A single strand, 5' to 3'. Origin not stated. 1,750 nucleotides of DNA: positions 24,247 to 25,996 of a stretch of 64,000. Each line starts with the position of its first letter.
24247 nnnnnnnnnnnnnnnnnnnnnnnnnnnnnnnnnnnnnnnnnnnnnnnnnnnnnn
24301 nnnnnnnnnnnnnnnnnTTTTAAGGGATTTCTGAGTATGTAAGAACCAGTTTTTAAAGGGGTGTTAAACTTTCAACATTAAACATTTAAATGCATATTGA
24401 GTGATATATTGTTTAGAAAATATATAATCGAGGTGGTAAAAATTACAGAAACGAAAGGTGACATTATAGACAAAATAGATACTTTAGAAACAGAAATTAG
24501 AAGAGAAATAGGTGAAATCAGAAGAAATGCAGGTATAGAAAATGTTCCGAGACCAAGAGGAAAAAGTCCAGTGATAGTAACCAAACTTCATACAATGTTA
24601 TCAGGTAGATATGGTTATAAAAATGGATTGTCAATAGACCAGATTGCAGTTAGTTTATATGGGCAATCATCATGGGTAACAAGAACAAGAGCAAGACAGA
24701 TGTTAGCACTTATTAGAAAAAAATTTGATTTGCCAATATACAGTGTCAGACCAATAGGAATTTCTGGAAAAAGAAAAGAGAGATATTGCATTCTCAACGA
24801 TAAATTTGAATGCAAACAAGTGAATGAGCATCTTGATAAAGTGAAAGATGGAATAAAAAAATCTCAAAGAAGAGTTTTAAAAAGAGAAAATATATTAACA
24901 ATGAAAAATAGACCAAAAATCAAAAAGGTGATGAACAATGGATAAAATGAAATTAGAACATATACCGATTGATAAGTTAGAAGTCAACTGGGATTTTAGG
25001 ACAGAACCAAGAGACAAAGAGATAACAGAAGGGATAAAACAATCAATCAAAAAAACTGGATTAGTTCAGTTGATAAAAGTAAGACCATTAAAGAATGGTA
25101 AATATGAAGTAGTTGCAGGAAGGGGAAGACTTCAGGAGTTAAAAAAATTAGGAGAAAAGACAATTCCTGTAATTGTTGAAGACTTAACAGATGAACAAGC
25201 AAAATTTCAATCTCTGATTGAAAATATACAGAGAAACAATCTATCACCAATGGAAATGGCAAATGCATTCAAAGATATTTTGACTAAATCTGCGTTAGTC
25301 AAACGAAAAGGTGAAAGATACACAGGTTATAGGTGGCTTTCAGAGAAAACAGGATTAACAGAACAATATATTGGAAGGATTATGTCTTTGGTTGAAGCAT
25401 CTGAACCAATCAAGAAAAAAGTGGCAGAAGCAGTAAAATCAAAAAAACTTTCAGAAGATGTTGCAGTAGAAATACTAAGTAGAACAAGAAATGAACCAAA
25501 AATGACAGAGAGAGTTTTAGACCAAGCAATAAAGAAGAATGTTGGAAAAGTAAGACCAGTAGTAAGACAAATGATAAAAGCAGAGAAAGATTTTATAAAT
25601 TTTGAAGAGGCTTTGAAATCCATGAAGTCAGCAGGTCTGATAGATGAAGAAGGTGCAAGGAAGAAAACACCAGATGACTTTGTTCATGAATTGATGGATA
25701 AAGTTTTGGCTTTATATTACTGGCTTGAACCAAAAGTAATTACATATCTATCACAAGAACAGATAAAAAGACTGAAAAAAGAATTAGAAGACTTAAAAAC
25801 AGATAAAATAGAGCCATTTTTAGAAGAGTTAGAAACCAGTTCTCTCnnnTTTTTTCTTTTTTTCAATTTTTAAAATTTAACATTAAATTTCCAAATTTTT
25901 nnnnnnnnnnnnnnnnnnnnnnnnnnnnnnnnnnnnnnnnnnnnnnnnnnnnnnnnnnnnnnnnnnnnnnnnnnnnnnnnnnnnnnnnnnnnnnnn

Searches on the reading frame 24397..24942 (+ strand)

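Call 11: search_protein_families(library=pfam, proteins=[window:24397-24942:+], max_evalue=0.01)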
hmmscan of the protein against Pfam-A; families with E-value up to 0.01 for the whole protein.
window:24397-24942:+ (182 aa): 0 families

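Call 112: search_protein_families(library=ncbifam, proteins=[window:24397-24942:+], max_evalue=0.1)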
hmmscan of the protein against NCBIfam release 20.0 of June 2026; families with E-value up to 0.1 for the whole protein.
window:24397-24942:+ (182 aa): 1 family
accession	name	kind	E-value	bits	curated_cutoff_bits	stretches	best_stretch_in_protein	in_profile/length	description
TIGR00326.1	eubact_ribD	equivalog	0.058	12.6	156.35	1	74-116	145-187/343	bifunctional diaminohydroxyphosphoribosylaminopyrimidine deaminase/5-amino-6-(5-phosphoribosylamino)uracil reductase RibD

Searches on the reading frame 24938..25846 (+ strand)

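Call 11: search_protein_families(library=pfam, proteins=[window:24938-25846:+], max_evalue=0.01)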
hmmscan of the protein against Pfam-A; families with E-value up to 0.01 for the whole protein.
window:24938-25846:+ (303 aa): 2 families
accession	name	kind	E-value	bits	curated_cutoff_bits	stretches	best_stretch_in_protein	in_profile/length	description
PF02195.25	ParB_N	-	1e-18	67.6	26.3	1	5-98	2-95/95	ParB N-terminal domain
PF17762.8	HTH_ParB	-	0.0033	18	22.6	0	101-202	2-88/102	ParB HTH domain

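Call 112: search_protein_families(library=ncbifam, proteins=[window:24938-25846:+], max_evalue=0.1)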
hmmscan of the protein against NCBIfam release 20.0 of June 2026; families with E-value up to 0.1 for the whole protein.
window:24938-25846:+ (303 aa): 10 families
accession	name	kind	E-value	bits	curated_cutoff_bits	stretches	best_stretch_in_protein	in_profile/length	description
TIGR04285.1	nucleoid_noc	exception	1.9e-25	89.7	315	1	7-214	3-196/255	nucleoid occlusion protein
TIGR00180.1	parB_part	domain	2.9e-25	89.1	58.45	1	6-182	5-174/186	ParB/RepB/Spo0J family partition protein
TIGR03734.1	PRTRC_parB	hypoth_equivalog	5.9e-21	74.6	278.6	1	25-214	12-191/555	PRTRC system ParB family protein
TIGR03454.1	partition_RepB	equivalog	4.7e-09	36.1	201.5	1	26-109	84-168/325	plasmid partitioning protein RepB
NF010440.0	PRK13866.1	equivalog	3e-06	26.6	522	1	31-108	91-169/336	plasmid partitioning protein RepB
NF010406.0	PRK13832.1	subfamily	1.9e-05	23.4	640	1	33-107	32-108/578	plasmid partitioning protein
NF033589.0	staphy_B_SbnI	equivalog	6.9e-05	22.3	350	1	5-82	7-80/254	bifunctional transcriptional regulator/O-phospho-L-serine synthase SbnI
NF053625.1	SerKinSerKArch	equivalog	0.00091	18.4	380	1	11-97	21-104/244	ADP-dependent L-serine kinase SerK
NF003593.1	PRK05255.1-1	equivalog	0.04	13.9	70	1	143-217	57-135/155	ribosome biogenesis factor YjgA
TIGR04176.1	MarR_EPS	equivalog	0.081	13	88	0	173-225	3-53/105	MarR family EPS-associated transcriptional regulator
